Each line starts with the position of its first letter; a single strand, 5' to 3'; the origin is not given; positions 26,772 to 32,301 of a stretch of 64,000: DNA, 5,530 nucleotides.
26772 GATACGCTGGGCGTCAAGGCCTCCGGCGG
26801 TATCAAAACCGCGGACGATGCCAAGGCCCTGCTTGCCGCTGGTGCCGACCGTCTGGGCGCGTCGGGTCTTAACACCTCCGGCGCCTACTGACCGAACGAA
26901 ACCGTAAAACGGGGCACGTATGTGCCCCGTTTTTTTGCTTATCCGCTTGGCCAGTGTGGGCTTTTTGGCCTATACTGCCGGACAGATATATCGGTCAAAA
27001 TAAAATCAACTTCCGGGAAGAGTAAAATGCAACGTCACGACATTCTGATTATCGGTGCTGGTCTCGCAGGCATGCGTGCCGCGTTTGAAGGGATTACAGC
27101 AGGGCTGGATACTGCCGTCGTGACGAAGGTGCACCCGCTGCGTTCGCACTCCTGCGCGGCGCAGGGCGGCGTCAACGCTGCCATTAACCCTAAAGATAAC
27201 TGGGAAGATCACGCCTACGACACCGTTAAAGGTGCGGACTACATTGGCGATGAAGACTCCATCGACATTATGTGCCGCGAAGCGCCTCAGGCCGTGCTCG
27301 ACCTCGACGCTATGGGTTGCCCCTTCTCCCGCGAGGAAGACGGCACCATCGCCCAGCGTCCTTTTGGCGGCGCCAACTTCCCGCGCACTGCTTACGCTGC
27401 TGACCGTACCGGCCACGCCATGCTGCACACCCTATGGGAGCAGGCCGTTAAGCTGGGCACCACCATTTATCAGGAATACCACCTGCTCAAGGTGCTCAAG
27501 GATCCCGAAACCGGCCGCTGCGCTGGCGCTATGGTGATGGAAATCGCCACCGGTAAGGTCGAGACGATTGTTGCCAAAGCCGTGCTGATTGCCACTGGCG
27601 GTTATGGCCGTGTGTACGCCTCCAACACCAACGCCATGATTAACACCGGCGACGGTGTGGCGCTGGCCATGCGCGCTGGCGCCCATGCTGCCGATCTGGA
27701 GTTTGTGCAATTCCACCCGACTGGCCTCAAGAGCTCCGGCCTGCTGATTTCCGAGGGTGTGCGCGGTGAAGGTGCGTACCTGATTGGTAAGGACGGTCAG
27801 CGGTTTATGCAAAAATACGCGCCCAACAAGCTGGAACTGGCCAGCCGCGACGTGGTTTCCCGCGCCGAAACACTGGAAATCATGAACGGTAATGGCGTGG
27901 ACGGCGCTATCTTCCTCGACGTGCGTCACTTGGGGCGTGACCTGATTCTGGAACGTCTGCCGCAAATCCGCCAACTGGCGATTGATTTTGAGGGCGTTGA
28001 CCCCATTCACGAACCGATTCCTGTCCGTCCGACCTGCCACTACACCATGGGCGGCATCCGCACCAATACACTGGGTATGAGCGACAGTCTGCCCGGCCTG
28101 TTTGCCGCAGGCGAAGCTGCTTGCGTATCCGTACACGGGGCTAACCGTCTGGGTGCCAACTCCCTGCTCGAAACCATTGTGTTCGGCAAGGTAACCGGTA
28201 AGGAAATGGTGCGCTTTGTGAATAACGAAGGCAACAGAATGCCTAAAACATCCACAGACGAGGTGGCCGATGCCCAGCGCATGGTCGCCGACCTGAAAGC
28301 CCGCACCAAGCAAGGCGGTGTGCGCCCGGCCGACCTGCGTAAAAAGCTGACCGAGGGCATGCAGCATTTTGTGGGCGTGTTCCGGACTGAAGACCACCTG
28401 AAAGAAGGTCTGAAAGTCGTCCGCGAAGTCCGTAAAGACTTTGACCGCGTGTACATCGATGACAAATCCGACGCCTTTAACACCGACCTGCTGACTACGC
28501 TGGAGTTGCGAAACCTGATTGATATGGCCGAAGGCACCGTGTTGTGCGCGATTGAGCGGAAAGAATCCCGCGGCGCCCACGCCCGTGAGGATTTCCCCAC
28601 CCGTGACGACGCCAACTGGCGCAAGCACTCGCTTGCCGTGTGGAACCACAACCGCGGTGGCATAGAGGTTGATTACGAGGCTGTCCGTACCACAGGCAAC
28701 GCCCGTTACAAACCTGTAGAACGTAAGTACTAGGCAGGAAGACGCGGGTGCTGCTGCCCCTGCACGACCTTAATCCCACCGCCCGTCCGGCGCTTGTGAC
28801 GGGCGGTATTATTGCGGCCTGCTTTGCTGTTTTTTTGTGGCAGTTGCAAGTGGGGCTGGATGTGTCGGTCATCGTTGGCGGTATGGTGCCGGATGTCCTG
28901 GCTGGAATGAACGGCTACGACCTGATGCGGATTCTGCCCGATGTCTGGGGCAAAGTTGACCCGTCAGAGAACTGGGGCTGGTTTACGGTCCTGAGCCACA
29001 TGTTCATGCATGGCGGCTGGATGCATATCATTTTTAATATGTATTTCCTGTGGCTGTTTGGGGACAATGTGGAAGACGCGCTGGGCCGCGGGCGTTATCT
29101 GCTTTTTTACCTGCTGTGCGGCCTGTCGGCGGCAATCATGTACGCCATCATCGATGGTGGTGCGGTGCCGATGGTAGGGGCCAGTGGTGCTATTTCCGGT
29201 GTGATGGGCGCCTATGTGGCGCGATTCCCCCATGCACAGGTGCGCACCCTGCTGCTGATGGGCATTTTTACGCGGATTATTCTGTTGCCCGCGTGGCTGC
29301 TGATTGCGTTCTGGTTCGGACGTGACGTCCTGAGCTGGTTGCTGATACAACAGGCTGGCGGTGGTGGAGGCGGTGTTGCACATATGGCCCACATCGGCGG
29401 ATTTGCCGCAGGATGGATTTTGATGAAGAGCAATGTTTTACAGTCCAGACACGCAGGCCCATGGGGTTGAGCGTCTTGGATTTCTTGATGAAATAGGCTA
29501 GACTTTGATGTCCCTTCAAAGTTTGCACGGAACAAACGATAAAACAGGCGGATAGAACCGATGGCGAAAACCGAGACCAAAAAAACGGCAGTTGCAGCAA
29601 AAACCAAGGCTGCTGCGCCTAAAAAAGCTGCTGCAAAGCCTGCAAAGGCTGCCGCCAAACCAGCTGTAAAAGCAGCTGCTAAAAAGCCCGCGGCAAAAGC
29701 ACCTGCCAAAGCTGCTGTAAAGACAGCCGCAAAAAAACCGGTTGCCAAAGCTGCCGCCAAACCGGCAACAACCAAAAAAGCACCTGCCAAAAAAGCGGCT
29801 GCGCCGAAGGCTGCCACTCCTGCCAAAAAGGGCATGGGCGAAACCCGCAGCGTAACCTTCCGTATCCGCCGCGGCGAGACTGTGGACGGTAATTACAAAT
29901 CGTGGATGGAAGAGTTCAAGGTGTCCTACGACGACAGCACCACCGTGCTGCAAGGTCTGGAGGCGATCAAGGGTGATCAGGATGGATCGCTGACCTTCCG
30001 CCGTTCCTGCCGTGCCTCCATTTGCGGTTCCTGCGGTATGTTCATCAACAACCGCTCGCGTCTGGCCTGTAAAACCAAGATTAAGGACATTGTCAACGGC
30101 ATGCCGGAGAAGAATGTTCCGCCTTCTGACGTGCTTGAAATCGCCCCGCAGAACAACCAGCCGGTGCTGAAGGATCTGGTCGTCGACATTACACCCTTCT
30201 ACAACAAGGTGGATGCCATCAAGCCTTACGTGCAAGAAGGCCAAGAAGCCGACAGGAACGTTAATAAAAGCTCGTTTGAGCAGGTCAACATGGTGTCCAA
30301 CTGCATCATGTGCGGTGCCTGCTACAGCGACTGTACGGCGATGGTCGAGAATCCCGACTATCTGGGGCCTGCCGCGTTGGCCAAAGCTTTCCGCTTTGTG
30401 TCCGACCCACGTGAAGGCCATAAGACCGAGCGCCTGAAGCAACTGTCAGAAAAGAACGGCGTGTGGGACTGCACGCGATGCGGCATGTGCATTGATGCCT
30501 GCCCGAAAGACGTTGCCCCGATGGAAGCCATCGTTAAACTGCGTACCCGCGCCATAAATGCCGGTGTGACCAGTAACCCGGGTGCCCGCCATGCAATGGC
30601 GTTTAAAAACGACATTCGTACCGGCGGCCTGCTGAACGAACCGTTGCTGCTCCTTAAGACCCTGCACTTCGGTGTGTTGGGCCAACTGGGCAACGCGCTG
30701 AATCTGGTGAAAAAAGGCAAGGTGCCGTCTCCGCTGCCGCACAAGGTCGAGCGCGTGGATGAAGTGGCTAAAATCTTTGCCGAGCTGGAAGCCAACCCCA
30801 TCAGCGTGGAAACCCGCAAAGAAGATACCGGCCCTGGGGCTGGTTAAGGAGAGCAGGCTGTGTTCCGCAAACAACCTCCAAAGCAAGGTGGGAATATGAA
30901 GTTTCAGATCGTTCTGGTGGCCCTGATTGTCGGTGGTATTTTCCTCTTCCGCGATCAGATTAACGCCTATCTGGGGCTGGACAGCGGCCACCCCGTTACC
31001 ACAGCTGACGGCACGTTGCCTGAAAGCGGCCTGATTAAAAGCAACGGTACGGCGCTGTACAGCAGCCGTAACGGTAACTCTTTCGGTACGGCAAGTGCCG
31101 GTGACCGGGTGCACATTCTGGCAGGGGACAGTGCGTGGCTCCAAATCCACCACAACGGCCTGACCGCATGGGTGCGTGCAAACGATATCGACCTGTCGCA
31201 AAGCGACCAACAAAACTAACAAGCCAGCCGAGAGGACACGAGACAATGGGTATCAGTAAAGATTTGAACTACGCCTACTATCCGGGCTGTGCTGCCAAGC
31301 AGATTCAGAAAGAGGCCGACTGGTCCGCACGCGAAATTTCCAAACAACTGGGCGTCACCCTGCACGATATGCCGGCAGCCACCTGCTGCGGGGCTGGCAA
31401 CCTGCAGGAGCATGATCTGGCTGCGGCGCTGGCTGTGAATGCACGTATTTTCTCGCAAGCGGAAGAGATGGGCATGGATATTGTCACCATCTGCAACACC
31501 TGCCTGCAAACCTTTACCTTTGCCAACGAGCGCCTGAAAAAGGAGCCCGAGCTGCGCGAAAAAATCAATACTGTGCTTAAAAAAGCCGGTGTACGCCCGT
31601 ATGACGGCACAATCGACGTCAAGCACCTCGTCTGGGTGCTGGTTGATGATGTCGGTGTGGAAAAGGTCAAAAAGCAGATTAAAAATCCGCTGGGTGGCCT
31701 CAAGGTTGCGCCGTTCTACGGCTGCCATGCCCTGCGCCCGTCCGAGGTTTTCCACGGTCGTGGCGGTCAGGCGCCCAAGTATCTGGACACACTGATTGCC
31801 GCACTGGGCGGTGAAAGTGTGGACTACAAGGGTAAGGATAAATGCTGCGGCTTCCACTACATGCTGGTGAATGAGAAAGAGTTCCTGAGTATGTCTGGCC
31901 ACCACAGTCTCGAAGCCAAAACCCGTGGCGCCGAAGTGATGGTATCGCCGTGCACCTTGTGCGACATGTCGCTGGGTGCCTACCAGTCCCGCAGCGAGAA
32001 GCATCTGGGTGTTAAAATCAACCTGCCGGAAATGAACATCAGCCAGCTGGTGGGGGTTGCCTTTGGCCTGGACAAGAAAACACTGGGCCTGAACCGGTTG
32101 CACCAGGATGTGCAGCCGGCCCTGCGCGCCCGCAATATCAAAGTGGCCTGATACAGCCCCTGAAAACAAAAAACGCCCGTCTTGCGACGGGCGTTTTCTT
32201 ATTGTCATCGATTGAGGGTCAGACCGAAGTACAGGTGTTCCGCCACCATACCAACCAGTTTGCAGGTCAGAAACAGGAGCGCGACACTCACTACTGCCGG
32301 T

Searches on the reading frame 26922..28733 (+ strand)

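Call 74: search_protein_families(library=pfam, proteins=[window:26922-28733:+], max_evalue=0.00001)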
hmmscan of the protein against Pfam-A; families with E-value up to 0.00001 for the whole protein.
window:26922-28733:+ (603 aa): 5 families
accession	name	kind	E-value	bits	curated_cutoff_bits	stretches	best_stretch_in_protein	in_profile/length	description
PF00890.30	FAD_binding_2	-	6.5e-108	362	20.4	1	40-415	1-414/414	FAD binding domain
PF02910.25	Succ_DH_flav_C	-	1.8e-43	148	20.8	1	473-603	1-130/130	Fumarate reductase flavoprotein C-term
PF03486.20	HI0933_like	-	1.8e-07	31.3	50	0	159-399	103-219/244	HI0933-like protein Rossmann domain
PF01266.30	DAO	-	1.2e-06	28.7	27.9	0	40-250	1-231/353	FAD dependent oxidoreductase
PF07992.20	Pyr_redox_2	-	3.8e-06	27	26.1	0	40-231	2-113/291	Pyridine nucleotide-disulphide oxidoreductase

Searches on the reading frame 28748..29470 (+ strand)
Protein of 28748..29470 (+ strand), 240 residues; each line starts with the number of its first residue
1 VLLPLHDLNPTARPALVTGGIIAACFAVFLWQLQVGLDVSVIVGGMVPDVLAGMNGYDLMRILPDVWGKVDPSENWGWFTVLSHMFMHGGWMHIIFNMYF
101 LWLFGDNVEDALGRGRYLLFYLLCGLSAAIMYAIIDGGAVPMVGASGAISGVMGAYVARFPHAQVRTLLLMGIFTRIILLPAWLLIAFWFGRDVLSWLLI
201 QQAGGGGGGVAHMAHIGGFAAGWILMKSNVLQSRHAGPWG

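Call 74: search_protein_families(library=pfam, proteins=[window:28748-29470:+], max_evalue=0.00001)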
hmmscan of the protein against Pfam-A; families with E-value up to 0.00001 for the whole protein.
window:28748-29470:+ (240 aa): 1 family
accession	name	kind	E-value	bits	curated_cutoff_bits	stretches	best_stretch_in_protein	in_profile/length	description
PF01694.28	Rhomboid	-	9.8e-33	113.8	22.6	1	76-225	2-136/143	Rhomboid domain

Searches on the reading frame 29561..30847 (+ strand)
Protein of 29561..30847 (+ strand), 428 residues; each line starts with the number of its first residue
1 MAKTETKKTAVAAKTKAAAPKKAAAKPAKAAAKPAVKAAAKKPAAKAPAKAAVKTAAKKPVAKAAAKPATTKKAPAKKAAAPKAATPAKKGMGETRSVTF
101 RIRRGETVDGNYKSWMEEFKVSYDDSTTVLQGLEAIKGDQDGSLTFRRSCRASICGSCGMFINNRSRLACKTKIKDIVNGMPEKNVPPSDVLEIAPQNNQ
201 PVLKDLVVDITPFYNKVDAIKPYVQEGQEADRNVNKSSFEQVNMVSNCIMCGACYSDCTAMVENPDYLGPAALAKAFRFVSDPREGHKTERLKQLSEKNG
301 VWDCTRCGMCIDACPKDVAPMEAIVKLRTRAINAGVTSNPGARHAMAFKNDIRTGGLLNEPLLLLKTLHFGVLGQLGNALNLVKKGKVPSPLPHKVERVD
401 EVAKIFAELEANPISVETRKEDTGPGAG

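Call 74: search_protein_families(library=pfam, proteins=[window:29561-30847:+], max_evalue=0.00001)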
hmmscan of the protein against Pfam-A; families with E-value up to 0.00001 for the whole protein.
window:29561-30847:+ (428 aa): 6 families
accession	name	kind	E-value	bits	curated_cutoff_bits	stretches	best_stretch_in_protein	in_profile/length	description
PF13085.11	Fer2_3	-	1.6e-29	102.5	27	1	100-214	2-106/107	2Fe-2S iron-sulfur cluster binding domain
PF13183.11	Fer4_8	-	1.7e-12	48.1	27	1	245-318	2-68/68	4Fe-4S dicluster domain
PF13237.11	Fer4_10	-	9.3e-08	32.3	25.5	1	245-315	6-53/53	4Fe-4S dicluster domain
PF13534.11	Fer4_17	-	2.7e-07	31.5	22.2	1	247-318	1-60/61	4Fe-4S dicluster domain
PF13187.11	Fer4_9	-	1.1e-06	29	27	1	247-317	1-50/52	4Fe-4S dicluster domain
PF12838.12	Fer4_7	-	2e-06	28.6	27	1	247-318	1-52/52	4Fe-4S dicluster domain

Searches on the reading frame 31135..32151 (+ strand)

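Call 74: search_protein_families(library=pfam, proteins=[window:31135-32151:+], max_evalue=0.00001)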
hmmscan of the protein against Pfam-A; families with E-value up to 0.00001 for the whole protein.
window:31135-32151:+ (338 aa): 1 family
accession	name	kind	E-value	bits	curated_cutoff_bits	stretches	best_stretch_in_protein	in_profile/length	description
PF02754.22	CCG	-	5.7e-23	81.3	20.6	2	46-127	1-84/85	Cysteine-rich domain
